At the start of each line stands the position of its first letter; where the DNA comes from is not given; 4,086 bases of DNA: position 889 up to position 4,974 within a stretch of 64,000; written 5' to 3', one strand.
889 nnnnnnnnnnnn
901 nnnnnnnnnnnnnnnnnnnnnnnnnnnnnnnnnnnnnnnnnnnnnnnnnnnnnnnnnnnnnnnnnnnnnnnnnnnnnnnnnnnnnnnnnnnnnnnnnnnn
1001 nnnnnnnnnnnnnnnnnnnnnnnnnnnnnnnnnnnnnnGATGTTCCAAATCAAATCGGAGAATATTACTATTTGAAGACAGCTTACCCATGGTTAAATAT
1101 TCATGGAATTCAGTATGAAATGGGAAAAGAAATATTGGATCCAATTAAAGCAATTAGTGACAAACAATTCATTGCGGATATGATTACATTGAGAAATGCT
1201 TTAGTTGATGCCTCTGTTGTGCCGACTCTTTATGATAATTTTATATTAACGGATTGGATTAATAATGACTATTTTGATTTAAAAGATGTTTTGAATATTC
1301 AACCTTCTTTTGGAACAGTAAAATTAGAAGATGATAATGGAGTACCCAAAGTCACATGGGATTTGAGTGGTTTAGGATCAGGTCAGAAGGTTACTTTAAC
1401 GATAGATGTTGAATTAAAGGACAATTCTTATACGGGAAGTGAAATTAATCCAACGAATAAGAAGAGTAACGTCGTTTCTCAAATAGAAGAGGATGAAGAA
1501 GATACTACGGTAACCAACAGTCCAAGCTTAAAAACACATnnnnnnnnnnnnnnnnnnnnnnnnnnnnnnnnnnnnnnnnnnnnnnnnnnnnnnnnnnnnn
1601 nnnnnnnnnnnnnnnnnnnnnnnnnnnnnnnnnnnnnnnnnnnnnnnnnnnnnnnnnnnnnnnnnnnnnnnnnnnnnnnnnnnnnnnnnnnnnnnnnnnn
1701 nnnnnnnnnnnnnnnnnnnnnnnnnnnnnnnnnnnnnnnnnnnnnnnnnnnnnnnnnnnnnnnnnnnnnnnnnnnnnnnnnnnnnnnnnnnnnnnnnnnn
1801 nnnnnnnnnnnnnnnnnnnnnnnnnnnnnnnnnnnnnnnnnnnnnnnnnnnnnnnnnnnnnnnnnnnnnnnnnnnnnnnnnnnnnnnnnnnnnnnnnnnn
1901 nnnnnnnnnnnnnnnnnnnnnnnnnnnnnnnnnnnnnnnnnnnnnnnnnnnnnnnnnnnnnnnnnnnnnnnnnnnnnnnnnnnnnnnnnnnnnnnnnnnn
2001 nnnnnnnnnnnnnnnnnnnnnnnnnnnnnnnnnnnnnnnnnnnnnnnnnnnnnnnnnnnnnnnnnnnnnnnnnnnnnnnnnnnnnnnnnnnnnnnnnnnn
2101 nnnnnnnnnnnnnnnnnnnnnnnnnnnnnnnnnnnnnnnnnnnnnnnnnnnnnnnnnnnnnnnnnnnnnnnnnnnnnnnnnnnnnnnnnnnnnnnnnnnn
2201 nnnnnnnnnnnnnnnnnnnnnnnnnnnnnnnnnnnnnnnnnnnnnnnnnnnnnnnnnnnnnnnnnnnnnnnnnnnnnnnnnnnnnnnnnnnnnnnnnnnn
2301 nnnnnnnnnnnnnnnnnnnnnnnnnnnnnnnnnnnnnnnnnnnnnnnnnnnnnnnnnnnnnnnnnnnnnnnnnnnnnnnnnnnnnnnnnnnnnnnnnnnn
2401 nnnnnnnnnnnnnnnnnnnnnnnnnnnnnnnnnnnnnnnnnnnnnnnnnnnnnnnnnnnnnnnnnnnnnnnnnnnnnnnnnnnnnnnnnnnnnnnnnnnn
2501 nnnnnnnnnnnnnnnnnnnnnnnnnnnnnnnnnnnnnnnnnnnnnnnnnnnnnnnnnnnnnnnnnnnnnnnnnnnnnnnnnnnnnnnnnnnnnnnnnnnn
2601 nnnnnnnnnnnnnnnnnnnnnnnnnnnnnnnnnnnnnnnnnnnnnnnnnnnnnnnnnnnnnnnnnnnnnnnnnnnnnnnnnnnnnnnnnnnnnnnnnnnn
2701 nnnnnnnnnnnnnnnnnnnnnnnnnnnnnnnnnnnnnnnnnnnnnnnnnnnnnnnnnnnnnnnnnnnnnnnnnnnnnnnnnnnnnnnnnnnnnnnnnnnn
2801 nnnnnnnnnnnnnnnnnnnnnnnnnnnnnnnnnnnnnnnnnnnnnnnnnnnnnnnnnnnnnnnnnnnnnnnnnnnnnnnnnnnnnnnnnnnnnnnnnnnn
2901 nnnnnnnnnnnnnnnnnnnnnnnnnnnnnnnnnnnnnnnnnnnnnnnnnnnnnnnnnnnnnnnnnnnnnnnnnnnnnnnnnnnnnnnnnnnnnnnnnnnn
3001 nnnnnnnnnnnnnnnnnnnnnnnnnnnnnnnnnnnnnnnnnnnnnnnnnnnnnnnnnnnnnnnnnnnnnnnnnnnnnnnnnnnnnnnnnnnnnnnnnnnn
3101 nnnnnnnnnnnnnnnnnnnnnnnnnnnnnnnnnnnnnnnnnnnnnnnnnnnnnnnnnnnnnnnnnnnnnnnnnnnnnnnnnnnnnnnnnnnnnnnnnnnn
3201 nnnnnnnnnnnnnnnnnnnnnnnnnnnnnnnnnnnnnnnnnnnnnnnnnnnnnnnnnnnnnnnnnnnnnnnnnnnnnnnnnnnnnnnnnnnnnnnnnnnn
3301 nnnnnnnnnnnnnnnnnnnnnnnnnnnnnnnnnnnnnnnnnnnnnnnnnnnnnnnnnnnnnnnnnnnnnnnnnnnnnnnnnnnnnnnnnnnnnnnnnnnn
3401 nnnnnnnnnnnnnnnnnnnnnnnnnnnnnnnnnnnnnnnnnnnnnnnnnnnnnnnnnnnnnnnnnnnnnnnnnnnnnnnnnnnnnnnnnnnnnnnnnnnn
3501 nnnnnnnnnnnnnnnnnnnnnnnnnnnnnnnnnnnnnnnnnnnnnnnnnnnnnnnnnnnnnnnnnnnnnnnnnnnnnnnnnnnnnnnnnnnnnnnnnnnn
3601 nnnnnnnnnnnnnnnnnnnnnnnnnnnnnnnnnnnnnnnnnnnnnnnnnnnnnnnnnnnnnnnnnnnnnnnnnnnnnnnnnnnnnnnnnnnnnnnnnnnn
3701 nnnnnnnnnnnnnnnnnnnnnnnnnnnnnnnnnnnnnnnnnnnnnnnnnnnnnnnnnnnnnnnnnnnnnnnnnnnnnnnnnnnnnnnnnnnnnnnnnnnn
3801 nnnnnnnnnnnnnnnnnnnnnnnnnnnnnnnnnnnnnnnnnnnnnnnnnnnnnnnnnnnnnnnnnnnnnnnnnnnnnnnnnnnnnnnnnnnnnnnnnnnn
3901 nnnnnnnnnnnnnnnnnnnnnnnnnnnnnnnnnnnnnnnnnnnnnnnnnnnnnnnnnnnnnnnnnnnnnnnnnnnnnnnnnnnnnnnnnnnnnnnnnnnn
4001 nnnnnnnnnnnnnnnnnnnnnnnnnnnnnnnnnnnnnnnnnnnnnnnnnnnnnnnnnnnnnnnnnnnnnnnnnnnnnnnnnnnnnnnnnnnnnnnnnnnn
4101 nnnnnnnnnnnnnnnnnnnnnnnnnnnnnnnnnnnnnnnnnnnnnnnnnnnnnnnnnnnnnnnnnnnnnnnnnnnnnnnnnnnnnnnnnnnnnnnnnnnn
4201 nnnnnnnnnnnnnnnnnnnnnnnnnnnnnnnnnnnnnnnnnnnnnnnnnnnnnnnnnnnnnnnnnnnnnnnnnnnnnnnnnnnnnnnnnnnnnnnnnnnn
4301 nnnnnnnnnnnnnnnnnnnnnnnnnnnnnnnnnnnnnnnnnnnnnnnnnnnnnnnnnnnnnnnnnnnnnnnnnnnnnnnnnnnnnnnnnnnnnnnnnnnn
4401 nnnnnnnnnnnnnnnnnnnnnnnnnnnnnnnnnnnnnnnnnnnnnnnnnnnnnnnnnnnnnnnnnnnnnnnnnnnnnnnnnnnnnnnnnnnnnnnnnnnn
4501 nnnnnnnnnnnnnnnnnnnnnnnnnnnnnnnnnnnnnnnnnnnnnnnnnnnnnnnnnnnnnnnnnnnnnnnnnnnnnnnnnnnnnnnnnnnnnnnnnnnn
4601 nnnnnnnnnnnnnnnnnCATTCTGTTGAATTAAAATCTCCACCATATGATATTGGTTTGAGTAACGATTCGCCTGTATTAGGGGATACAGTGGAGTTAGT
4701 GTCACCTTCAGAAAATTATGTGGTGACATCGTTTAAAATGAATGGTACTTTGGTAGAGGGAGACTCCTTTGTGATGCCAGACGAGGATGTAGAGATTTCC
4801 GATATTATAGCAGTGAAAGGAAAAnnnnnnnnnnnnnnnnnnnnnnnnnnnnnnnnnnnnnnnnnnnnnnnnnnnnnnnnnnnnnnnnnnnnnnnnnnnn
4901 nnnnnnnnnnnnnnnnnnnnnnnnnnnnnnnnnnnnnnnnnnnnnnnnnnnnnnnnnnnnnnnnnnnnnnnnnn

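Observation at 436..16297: Two paralogous mosaic surface proteins (vWA, DUF285 LRR, CUB-like) bracket a cassette of secreted or membrane proteins, with the core rnj gene in between.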

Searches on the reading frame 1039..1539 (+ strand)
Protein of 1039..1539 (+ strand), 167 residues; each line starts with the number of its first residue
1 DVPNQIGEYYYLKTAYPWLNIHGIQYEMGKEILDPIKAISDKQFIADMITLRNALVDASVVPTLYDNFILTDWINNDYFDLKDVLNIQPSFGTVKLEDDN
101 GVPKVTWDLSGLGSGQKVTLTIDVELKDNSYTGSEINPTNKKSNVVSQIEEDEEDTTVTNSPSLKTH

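Call 21: search_protein_families(library=pfam, proteins=[window:1039-1539:+], max_evalue=10)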
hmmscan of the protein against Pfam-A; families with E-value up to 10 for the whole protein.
seq(167 aa): 1 family
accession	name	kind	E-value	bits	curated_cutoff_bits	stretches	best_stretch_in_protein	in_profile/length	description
PF21426.3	GBS104-like_Ig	-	0.0027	19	26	1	93-153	42-102/112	Tip pilin GBS104-like, Ig-like domain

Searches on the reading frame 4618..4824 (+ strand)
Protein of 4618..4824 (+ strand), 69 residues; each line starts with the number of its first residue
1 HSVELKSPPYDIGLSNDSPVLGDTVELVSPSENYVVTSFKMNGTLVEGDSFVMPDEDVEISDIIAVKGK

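Call 21: search_protein_families(library=pfam, proteins=[window:4618-4824:+], max_evalue=10)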
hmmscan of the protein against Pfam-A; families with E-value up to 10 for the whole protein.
seq(69 aa): 1 family
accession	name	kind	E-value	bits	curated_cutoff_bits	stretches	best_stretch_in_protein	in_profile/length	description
PF02110.20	HK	-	0.013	15.3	27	1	27-66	10-49/247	Hydroxyethylthiazole kinase family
